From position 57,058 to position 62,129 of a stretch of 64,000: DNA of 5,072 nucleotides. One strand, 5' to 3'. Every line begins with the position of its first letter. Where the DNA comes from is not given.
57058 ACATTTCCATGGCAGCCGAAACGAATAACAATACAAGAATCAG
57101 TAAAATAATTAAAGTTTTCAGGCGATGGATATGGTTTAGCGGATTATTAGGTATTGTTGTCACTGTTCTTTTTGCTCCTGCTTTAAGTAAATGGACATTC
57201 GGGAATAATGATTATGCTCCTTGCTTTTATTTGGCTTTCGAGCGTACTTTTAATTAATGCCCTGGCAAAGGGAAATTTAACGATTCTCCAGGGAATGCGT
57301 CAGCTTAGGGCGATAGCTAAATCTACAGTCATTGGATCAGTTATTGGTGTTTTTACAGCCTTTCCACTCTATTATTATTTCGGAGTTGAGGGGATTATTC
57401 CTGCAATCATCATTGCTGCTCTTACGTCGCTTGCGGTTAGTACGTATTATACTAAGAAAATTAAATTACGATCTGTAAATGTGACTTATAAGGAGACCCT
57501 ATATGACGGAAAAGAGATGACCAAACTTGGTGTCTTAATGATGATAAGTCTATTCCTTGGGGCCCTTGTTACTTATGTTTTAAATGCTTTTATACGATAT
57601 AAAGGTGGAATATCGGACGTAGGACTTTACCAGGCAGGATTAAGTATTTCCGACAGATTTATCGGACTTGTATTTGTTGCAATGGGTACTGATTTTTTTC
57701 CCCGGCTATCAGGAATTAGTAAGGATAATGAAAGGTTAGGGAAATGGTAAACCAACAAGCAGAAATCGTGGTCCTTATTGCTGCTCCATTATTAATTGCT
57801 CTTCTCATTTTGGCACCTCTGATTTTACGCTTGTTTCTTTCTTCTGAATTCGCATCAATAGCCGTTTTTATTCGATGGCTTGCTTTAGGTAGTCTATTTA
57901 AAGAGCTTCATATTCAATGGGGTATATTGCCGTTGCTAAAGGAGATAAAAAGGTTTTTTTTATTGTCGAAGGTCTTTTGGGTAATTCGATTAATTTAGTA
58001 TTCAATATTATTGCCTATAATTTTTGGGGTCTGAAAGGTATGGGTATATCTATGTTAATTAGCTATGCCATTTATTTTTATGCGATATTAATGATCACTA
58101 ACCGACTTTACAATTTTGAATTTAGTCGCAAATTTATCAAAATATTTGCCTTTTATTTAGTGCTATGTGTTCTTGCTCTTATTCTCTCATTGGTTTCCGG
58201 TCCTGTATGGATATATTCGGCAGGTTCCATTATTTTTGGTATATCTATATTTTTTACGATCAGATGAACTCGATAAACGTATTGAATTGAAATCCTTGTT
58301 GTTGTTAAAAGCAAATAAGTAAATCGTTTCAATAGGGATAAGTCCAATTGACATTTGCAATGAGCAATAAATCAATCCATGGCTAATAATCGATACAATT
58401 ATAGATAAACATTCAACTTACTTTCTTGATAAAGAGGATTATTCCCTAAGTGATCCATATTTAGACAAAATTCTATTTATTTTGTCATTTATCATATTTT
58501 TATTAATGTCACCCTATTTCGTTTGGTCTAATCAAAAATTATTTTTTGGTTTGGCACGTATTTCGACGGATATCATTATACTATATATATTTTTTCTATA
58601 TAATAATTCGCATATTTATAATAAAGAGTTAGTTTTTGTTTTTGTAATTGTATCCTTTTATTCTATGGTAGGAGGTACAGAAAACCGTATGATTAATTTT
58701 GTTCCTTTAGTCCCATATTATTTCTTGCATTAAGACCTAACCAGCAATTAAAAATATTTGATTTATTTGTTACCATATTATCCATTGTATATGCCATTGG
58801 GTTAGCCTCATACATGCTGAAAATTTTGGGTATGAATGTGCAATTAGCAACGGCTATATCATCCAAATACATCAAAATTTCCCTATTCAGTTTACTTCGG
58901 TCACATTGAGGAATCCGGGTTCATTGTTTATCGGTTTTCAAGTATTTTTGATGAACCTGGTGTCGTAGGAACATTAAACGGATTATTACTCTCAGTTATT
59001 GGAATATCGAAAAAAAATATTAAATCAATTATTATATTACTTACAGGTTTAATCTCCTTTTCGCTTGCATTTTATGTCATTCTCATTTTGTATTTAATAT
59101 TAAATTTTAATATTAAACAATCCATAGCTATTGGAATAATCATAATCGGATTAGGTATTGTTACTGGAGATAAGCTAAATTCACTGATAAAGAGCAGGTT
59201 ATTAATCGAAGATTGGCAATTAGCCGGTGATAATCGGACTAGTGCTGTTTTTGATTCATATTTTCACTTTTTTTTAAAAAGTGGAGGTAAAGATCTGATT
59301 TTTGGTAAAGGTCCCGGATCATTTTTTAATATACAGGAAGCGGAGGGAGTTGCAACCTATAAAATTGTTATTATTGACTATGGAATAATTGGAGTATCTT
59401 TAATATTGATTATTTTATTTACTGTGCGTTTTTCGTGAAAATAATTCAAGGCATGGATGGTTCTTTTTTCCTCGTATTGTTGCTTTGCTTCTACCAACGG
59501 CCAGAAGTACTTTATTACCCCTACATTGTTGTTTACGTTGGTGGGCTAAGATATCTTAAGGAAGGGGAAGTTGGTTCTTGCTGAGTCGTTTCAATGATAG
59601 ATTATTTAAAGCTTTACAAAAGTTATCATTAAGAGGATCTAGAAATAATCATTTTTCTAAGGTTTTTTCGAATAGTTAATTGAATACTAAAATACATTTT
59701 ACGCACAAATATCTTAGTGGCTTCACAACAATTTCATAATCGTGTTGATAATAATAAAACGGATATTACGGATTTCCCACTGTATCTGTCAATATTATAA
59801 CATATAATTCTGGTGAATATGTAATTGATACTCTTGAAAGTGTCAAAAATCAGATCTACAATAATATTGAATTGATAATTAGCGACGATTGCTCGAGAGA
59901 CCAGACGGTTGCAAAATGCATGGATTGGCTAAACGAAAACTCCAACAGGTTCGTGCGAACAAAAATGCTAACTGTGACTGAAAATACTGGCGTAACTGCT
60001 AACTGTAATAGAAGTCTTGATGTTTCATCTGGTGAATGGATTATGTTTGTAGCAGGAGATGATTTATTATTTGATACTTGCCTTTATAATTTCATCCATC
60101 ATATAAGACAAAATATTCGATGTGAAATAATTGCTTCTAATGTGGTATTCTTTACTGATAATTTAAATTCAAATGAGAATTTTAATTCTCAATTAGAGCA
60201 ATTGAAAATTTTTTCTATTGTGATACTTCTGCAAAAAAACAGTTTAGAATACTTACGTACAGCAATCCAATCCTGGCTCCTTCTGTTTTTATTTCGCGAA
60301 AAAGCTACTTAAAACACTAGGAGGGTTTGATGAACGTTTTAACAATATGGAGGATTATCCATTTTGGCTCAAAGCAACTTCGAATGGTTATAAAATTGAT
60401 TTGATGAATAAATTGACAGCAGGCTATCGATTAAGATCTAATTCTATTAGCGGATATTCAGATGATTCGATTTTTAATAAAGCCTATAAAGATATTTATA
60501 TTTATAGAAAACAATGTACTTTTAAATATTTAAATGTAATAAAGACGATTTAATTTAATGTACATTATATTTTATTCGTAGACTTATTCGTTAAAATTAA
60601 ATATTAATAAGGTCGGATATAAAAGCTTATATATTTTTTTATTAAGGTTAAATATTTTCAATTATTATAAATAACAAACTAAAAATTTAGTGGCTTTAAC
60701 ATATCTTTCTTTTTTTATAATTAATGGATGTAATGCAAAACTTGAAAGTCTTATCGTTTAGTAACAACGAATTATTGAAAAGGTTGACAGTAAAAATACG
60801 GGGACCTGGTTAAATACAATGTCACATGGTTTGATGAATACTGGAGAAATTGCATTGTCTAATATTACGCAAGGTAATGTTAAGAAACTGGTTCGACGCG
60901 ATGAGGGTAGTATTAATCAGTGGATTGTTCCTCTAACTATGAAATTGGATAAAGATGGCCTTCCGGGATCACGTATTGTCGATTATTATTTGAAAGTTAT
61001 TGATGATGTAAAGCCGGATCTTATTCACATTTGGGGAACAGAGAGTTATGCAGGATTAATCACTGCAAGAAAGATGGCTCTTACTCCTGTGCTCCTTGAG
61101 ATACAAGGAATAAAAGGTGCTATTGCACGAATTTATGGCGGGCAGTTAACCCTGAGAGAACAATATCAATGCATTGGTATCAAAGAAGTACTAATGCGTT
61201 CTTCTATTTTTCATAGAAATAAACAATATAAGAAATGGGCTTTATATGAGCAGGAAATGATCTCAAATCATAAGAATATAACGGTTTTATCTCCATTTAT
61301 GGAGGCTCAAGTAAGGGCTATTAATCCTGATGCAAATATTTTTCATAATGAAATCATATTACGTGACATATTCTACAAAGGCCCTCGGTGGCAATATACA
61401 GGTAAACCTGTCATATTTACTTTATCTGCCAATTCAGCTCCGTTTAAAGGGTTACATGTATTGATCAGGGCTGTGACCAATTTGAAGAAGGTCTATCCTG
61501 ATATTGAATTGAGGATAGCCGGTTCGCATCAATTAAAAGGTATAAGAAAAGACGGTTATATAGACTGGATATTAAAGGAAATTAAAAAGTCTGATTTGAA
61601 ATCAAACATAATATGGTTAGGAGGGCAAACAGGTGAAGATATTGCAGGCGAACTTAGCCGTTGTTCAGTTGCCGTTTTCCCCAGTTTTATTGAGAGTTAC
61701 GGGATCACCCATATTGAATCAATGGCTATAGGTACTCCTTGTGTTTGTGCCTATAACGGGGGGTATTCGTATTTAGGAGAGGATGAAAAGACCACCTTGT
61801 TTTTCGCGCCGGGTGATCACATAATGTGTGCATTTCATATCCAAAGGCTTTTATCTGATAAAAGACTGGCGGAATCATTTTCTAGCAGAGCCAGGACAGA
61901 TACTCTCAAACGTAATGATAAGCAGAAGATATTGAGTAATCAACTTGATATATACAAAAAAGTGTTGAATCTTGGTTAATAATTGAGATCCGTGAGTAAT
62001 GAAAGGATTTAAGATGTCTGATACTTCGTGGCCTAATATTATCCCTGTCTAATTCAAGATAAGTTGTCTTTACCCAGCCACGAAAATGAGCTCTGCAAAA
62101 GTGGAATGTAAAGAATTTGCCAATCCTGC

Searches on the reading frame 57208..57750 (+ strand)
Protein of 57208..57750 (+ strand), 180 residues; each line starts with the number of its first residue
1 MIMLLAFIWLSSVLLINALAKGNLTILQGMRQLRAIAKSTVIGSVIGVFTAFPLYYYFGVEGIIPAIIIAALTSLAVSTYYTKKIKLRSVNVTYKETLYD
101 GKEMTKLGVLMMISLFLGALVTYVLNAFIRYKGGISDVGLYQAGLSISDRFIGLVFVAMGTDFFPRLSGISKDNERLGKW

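Call 12: search_protein_families(library=pfam, proteins=[window:57208-57750:+], max_evalue=0.01)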
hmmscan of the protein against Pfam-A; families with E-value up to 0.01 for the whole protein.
window:57208-57750:+ (180 aa): 3 families
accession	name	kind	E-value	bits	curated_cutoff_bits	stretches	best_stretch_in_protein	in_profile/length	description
PF13440.11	Polysacc_synt_3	-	2.4e-07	30.7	23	1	10-178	88-251/293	Polysaccharide biosynthesis protein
PF01943.22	Polysacc_synt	-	1.2e-05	25.4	28.2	1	6-169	111-272/274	Polysaccharide biosynthesis protein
PF03023.19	MurJ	-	0.0086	15.2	27.4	0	15-175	109-269/451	Lipid II flippase MurJ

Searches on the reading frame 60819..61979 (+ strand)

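Call 40: search_protein_families(library=pfam, proteins=[window:60819-61979:+], max_evalue=0.00001)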
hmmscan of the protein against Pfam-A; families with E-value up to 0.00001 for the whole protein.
window:60819-61979:+ (386 aa): 3 families
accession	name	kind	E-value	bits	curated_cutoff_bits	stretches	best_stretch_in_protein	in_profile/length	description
PF00534.26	Glycos_transf_1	-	6.3e-27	94.6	26.4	1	196-360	14-171/172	Glycosyl transferases group 1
PF13692.12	Glyco_trans_1_4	-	5.4e-20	72.5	27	1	197-347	2-142/142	Glycosyl transferases group 1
PF20706.3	GT4-conflict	-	3.6e-06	26.7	26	1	203-316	205-316/385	Family 4 Glycosyltransferase in conflict systems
